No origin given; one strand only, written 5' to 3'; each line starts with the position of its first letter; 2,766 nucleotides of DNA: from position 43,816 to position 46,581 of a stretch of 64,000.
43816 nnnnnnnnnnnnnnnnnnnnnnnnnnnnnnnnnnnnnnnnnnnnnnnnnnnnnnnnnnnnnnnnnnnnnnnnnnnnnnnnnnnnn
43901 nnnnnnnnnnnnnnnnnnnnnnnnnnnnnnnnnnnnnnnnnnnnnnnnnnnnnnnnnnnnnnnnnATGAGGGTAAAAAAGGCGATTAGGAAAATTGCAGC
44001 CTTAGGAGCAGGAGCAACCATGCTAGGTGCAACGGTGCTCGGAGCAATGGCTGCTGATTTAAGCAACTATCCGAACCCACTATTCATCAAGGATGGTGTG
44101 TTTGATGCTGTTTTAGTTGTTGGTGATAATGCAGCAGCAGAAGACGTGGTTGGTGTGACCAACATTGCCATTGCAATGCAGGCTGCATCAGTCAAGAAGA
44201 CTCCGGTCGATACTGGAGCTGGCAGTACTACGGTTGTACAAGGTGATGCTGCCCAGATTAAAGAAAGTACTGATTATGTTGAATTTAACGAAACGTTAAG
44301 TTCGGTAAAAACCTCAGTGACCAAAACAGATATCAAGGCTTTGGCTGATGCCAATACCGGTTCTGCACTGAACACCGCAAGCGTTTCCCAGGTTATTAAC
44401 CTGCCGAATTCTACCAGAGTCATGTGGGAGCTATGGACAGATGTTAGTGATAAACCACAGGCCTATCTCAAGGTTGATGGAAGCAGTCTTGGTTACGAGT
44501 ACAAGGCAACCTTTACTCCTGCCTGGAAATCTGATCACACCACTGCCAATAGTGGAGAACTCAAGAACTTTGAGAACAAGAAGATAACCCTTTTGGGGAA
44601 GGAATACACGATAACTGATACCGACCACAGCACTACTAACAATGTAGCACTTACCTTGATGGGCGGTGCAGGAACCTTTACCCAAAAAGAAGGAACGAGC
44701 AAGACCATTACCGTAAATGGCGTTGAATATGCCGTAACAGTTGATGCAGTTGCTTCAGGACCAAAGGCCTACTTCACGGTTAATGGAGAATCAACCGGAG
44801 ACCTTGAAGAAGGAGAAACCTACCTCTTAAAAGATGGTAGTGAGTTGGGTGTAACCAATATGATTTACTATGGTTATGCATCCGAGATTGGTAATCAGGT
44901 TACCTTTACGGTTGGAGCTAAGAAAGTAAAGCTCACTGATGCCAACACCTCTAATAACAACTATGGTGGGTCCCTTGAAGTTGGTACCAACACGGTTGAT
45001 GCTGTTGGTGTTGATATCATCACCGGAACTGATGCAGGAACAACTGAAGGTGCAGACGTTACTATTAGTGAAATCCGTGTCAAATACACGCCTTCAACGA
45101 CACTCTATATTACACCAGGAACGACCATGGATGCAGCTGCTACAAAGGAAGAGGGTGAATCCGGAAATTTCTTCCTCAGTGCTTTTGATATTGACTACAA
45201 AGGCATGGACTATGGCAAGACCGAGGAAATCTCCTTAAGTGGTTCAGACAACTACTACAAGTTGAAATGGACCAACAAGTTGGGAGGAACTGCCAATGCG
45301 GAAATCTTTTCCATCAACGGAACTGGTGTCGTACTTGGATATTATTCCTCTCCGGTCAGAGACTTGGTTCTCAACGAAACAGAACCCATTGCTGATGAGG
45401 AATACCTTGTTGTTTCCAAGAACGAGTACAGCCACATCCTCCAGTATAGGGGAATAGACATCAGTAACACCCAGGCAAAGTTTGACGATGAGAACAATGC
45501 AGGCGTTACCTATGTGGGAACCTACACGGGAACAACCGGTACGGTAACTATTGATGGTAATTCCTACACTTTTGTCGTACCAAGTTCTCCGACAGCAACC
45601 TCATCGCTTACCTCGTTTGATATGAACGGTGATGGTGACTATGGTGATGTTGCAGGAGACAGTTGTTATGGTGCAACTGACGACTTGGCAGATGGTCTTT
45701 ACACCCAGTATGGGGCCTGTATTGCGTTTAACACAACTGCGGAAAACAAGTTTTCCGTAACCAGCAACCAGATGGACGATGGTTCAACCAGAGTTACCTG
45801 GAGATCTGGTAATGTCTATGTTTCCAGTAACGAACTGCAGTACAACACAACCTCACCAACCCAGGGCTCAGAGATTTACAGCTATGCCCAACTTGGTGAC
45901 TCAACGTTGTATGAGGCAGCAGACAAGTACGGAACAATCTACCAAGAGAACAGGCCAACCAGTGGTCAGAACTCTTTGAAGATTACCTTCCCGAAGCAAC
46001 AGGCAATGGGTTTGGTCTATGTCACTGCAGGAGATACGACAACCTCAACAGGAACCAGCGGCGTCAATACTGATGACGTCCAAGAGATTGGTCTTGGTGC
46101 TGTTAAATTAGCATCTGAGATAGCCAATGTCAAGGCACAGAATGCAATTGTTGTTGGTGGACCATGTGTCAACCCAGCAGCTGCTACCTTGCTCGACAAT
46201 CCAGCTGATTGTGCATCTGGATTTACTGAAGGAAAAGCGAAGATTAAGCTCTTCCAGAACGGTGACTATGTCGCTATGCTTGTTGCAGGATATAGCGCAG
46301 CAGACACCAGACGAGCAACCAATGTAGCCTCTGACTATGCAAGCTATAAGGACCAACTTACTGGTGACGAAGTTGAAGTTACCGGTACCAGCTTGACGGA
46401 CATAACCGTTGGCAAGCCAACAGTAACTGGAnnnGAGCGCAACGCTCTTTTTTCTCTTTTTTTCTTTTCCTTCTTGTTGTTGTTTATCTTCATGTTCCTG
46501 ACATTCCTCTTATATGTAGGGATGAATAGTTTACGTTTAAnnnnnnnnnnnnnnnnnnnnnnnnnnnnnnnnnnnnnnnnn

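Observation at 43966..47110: Methanococcus-type S-layer gene followed by a 189-aa paralog made only of the conserved N- and C-terminal S-layer domains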

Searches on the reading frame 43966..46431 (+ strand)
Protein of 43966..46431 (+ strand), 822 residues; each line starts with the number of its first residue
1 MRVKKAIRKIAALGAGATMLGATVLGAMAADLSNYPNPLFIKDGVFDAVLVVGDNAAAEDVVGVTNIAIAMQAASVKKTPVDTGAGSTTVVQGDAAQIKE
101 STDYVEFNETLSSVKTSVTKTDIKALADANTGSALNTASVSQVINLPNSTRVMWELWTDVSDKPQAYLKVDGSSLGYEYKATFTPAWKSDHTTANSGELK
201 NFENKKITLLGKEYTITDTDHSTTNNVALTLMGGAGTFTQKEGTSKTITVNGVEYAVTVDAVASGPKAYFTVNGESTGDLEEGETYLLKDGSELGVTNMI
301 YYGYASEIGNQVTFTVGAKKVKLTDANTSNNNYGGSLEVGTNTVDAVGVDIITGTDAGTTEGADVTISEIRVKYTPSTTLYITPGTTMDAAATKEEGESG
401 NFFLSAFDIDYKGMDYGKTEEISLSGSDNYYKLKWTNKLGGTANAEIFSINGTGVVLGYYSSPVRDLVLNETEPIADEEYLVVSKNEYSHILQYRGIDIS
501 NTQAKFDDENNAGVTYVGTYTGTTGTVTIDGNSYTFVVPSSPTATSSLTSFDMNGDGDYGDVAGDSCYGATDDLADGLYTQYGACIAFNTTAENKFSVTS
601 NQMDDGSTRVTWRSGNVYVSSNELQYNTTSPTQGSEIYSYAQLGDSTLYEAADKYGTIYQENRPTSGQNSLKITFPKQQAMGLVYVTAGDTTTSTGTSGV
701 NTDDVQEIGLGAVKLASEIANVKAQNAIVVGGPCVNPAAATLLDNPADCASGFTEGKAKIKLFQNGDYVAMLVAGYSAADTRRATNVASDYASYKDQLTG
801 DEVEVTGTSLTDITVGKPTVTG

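Call 3: search_protein_families(library=pfam, proteins=[window:43966-46431:+], max_evalue=0.01)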
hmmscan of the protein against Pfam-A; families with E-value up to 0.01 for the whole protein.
window:43966-46431:+ (822 aa): 1 family
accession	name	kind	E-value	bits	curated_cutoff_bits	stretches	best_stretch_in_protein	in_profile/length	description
PF05124.17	S_layer_C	-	1e-07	32.2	23.9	1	32-786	2-171/177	S-layer like family, outer domain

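Call 5: search_protein_families(library=ncbifam, proteins=[window:43966-46431:+], max_evalue=0.01)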
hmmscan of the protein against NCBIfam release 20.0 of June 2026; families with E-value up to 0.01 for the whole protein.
window:43966-46431:+ (822 aa): 1 family
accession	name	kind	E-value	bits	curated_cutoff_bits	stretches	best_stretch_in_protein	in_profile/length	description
TIGR01564.1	S_layer_MJ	subfamily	2.5e-05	23.1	25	1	8-140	1-139/571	S-layer protein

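Call 16: search_solved_structures(query=window:43966-46431:+, max_evalue=1)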
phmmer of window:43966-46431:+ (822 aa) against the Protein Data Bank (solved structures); distinct sequences matched with E-value up to 1: 0.

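Call 42: find_homologous_proteins(query=window:43966-46431:+, max_evalue=1e-20)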
Query window:43966-46431:+ (822 aa): 192 proteins with E <= 1e-20 among 8000 candidates; the best 120 are listed.
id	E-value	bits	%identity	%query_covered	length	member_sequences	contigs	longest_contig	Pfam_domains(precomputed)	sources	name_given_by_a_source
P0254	0.0e+0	1783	100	100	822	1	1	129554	PF05124.18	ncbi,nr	ncbi:hypothetical protein HYW21_07165 [Candidatus Woesearchaeota archaeon]|nr:hypothetical protein [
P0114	0.0e+0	1531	86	100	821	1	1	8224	PF05124.18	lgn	-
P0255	4.0e-187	642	46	100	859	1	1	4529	PF05124.18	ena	-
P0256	5.4e-172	592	43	100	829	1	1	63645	PF05124.18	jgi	jgi:hypothetical protein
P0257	2.2e-165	570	42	98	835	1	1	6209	PF05124.18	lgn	-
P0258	5.5e-158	546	43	98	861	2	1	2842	PF05124.18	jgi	jgi:hypothetical protein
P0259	6.3e-158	545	42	98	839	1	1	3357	PF05124.18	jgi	-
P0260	3.6e-156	540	40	98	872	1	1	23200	PF05124.18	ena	-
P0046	2.0e-155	537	40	100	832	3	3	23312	PF05124.18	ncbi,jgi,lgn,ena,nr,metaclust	ncbi:hypothetical protein COT48_02275 [Candidatus Woesearchaeota archaeon CG08_land_8_20_14_0_20_47_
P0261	2.0e-154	534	40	100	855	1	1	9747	PF05124.18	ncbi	-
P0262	2.8e-150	520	42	98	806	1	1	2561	PF05124.18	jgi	-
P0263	1.5e-148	514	40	98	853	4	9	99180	PF05124.18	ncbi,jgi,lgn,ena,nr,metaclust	ncbi:MAG: hypothetical protein QS98_C0011G0064 [archaeon GW2011_AR3]|nr:MAG: hypothetical protein QS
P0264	4.5e-146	506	40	98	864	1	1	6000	PF05124.18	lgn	-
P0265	3.9e-145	503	41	100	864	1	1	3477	PF05124.18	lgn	-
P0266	1.4e-142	495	41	97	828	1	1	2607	PF05124.18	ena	-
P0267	2.1e-142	494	38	100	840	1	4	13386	PF05124.18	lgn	-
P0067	2.3e-142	494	39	97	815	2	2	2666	PF05124.18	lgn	-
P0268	3.6e-142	493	38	98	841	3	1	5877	PF05124.18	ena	-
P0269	5.4e-142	493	39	100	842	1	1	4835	PF05124.18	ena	-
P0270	1.1e-140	488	38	100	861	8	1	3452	PF05124.18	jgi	jgi:hypothetical protein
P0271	8.0e-140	486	39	100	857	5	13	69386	PF05124.18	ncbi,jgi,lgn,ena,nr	ncbi:MAG TPA: S-layer protein [Candidatus Nanoarchaeia archaeon]|nr:S-layer protein [Candidatus Nano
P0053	6.1e-139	483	39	100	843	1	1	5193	PF05124.18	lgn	-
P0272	2.4e-136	474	40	97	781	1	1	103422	PF05124.18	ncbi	ncbi:MAG: hypothetical protein ABIC95_01755 [archaeon]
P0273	8.5e-135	469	38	96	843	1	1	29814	PF05124.18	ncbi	-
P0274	5.1e-133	463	38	97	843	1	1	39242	PF05124.18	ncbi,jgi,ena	-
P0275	1.1e-127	445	37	100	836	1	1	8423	PF05124.18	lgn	-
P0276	4.1e-126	440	39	98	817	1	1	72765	PF05124.18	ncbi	-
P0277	5.4e-120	420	36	98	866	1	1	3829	PF05124.18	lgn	-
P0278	4.2e-119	417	38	98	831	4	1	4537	PF05124.18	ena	-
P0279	1.9e-117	412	36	99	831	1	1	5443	PF05124.18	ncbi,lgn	-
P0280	3.9e-117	411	36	98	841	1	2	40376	PF05124.18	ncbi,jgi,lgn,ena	-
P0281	9.9e-117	409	38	98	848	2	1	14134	PF05124.18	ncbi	-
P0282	1.6e-116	409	36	99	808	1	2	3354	PF05124.18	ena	-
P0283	3.8e-114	401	36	99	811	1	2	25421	PF05124.18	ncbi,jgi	-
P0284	2.2e-113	398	37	98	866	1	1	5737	PF05124.18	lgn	-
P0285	3.7e-112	394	41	71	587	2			PF05124.18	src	-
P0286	9.3e-112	393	35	99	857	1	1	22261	PF05124.18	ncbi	-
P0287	2.5e-107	378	34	100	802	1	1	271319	PF05124.18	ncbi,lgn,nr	ncbi:hypothetical protein JW968_04770 [Candidatus Woesearchaeota archaeon]|nr:hypothetical protein [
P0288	1.7e-105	372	34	99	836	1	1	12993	PF05124.18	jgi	-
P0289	8.7e-105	370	35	100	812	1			PF05124.18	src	-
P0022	1.3e-104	369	45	26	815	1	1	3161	PF05124.18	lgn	-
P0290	4.9e-103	364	36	100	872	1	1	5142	PF05124.18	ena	-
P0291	1.0e-102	363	35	100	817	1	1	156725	PF05124.18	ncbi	-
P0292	7.8e-100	353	34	100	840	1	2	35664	PF05124.18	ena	-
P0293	9.5e-100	353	35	98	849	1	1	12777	PF05124.18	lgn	-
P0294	5.6e-99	351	35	98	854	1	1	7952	PF05124.18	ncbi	-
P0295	6.8e-99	350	35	100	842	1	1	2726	PF05124.18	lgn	-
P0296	7.2e-98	347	35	96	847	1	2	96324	PF05124.18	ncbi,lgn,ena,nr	ncbi:MAG: hypothetical protein KAK00_04205 [Nanoarchaeota archaeon]|nr:hypothetical protein [Nanoarc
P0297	1.2e-97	346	34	99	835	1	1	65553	PF05124.18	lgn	-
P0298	3.0e-97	345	34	100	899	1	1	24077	PF05124.18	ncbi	-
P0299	2.0e-96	342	35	100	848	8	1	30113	PF05124.18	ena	-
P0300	3.6e-96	341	35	100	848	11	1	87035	PF05124.18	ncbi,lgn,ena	ncbi:MAG: hypothetical protein AABX64_02700 [Nanoarchaeota archaeon]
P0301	5.7e-96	341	34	98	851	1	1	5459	PF05124.18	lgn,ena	-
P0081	1.0e-95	340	34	99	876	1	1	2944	PF05124.18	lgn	-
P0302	1.3e-95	339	34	100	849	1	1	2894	PF05124.18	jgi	jgi:hypothetical protein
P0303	3.0e-95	338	34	99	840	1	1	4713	PF05124.18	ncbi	-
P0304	6.1e-95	337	33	98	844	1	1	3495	PF05124.18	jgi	jgi:hypothetical protein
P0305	1.2e-94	336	33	62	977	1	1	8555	PF05124.18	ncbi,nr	ncbi:S-layer protein [Candidatus Woesearchaeota archaeon]|nr:S-layer protein [Candidatus Woesearchae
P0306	2.1e-94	335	35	97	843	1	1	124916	PF05124.18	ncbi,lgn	-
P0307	2.1e-94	335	35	100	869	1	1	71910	PF05124.18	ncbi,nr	ncbi:hypothetical protein HYU50_02605 [Candidatus Woesearchaeota archaeon]|nr:hypothetical protein [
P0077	4.4e-94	334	34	98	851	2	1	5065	PF05124.18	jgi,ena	-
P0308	4.9e-94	334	33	98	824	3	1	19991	PF05124.18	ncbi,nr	ncbi:MAG TPA: hypothetical protein VJH97_01770, partial [Candidatus Nanoarchaeia archaeon]|nr:hypoth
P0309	5.0e-94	334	35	98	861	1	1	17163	PF05124.18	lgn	-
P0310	2.8e-93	332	37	61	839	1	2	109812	PF05124.18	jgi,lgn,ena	-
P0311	3.9e-93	331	36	54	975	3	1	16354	PF05124.18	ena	-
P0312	4.0e-93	331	33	99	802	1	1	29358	PF05124.18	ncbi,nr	ncbi:S-layer protein [Candidatus Woesearchaeota archaeon]|nr:S-layer protein [Candidatus Woesearchae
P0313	1.5e-92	329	50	20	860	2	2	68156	PF05124.18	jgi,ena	-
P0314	2.0e-92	329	33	99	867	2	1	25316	PF05124.18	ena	-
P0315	2.3e-92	329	34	100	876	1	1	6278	PF05124.18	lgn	-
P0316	4.1e-92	328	34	61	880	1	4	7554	PF05124.18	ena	-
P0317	4.7e-92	328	34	89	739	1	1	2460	PF05124.18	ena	-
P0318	6.1e-92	327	34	98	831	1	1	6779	PF05124.18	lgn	-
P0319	1.4e-91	326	34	100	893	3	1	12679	PF05124.18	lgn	-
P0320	1.7e-91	326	34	100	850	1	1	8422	PF05124.18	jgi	jgi:hypothetical protein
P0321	4.1e-91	325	35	100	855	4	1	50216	PF05124.18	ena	-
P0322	5.0e-91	324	35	100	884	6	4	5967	PF05124.18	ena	-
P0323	7.3e-91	324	34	98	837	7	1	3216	PF05124.18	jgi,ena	jgi:hypothetical protein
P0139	8.0e-91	324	33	100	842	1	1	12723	PF05124.18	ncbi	-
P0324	8.2e-91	324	34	99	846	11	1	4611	PF05124.18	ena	-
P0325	1.5e-90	323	34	54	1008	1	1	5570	PF05124.18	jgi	jgi:hypothetical protein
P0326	3.4e-90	321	34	100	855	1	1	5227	PF05124.18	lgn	-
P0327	3.7e-90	321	30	65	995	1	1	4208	PF05124.18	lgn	-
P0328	7.3e-90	320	33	100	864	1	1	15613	PF05124.18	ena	-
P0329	1.2e-89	320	33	100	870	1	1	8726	PF05124.18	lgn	-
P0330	1.3e-89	320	32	100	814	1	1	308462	PF05124.18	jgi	jgi:hypothetical protein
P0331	3.1e-89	318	33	98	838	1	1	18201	PF05124.18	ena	-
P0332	3.7e-89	318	35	98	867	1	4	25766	PF05124.18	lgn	-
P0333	1.4e-88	316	34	95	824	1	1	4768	PF05124.18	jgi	-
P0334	5.4e-88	314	33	100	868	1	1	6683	PF05124.18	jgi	jgi:hypothetical protein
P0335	8.6e-88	314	34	100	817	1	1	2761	PF05124.18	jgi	-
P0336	1.3e-87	313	33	98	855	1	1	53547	PF05124.18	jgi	jgi:hypothetical protein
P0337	1.7e-87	313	35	100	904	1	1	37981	PF05124.18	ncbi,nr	ncbi:hypothetical protein HYU16_05175 [Candidatus Woesearchaeota archaeon]|nr:hypothetical protein [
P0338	1.8e-87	312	52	19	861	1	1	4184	PF05124.18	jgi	jgi:hypothetical protein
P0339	1.9e-87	312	33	99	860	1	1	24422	PF05124.18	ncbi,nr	ncbi:hypothetical protein JYT91_00895 [archaeon AH-315-M20]|nr:hypothetical protein [archaeon AH-315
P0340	2.2e-87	312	34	100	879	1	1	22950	PF05124.18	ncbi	-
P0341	2.6e-87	312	49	17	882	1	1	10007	PF05124.18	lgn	-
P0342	4.2e-87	311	36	54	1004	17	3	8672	PF05124.18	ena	-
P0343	4.4e-87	311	33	100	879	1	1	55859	PF05124.18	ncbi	-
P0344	8.1e-87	310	34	100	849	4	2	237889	PF05124.18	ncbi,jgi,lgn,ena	-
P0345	8.5e-87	310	34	98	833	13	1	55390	PF05124.18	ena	-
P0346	1.6e-86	309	33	98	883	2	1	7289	PF05124.18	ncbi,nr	ncbi:hypothetical protein ISS07_06650 [Candidatus Woesearchaeota archaeon]|nr:hypothetical protein [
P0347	3.4e-86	308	33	99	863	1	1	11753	PF05124.18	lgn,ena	-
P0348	1.8e-85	306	33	100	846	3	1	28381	PF05124.18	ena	-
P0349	2.3e-85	306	35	98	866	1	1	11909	PF05124.18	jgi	-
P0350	2.4e-85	305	33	100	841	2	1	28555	PF05124.18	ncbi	-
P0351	3.0e-85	305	33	97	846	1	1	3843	PF05124.18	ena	-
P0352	3.1e-85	305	34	100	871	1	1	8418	PF05124.18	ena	-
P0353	7.8e-85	304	32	100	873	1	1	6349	PF05124.18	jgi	-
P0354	8.4e-85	304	31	62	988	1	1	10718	PF05124.18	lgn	-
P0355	9.9e-85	303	33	100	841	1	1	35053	PF05124.18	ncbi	-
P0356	1.1e-84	303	33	99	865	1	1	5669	PF05124.18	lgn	-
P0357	2.3e-84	302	34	100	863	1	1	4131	PF05124.18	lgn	-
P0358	1.4e-83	300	33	99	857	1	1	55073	PF05124.18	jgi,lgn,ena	-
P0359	2.3e-83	299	32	97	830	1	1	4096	PF05124.18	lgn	-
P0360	3.5e-83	298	35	55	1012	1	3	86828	PF05124.18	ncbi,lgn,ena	-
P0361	5.6e-83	298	33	98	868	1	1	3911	PF05124.18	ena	-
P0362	7.9e-83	297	34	98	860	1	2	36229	PF05124.18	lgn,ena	-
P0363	1.2e-82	296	34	100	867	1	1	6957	PF05124.18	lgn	-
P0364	3.5e-82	295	33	98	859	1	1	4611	PF05124.18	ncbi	-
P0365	7.4e-82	294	32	67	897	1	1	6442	PF05124.18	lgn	-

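Call 49: find_related_loci(query=A2, collection=genome_contigs, flank=5000)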
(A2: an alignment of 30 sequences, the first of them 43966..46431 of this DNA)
Query A2 (822 aa) in genome_contigs; peptide patterns used: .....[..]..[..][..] (x = any residue, [..] = any of these).
410 stretches matched a pattern; 393 encode a relative of the query (tblastn E <= 1e-3); the best 80 are kept; 80 distinct loci.
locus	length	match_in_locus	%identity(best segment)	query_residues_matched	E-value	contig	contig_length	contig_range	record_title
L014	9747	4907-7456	40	1-819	7e-168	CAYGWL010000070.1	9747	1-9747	MAG TPA_asm: uncultured Methanosarcinales archaeon isolate ERP119294_co2_8 genome assembly, contig: k141_756655, whole g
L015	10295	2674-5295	40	1-815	2e-160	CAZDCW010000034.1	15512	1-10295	MAG TPA_asm: uncultured Methanosarcinales archaeon isolate SRP090828_co2_162 genome assembly, contig: NODE_1281_length_1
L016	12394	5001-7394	41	1-818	3e-157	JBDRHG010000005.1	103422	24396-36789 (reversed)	MAG: archaeon isolate MEGAHIT-group-1.497 k141_8935292, whole genome shotgun sequence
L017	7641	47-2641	40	1-818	2e-157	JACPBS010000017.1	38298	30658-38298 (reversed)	MAG: Candidatus Woesearchaeota archaeon isolate NC_groundwater_263_Ag_S-0.2um_45_10 S5_GD2017_2_S2_scaffold_1048, whole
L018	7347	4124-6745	39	1-815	2e-153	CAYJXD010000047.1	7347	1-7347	MAG TPA_asm: uncultured Methanosarcinales archaeon isolate ERP125453_co1_510 genome assembly, contig: NODE_12737_length_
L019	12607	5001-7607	39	1-818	3e-151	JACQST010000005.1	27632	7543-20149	MAG: Candidatus Woesearchaeota archaeon isolate NC_groundwater_1392_Ag_S-0.2um_48_44 S_p2_S4_coassembly_k141_7385, whole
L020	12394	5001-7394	40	5-789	6e-149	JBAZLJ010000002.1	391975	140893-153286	MAG: Candidatus Woesearchaeota archaeon isolate SO_2017_LW4_166 scaffold_65_c1_LW137-91_2017, whole genome shotgun seque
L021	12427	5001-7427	38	1-814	2e-139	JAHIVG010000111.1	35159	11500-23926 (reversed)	MAG: Nanoarchaeota archaeon isolate MM_PC_MetaG.mb.67 MM_PC_MetaG.mb.67_k141_1956218, whole genome shotgun sequence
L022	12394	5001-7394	38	1-800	3e-133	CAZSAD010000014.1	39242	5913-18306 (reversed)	MAG TPA_asm: uncultured Methanosarcinales archaeon isolate SRP062349_co5_133 genome assembly, contig: NODE_233_length_39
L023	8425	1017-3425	36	1-811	6e-131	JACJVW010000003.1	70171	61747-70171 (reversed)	MAG: Candidatus Woesearchaeota archaeon isolate HK-STAS-Nano-5 HK-STAS-Nano-5_3, whole genome shotgun sequence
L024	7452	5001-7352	38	12-817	6e-125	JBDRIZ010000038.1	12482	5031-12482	MAG: Candidatus Woesearchaeota archaeon isolate MEGAHIT-group-1.614 k141_7135674, whole genome shotgun sequence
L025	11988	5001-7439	36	1-818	9e-123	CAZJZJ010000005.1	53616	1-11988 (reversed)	MAG TPA_asm: uncultured Methanosarcinales archaeon isolate SRP077602_co6_417 genome assembly, contig: NODE_965_length_53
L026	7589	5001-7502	38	1-806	5e-123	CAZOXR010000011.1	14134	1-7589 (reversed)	MAG TPA_asm: uncultured Methanosarcinales archaeon isolate SRP077602_co2_341 genome assembly, contig: NODE_6467_length_1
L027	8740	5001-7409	36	1-820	3e-122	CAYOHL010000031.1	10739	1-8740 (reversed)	MAG TPA_asm: uncultured Methanosarcinales archaeon isolate SRP098346_co1_180 genome assembly, contig: NODE_7759_length_1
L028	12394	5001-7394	36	1-815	2e-116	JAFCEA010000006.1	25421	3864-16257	Candidatus Woesearchaeota archaeon isolate Meg22_1012_Bin_199 Meg22_1012_Bin_199_scaffold_8621, whole genome shotgun seq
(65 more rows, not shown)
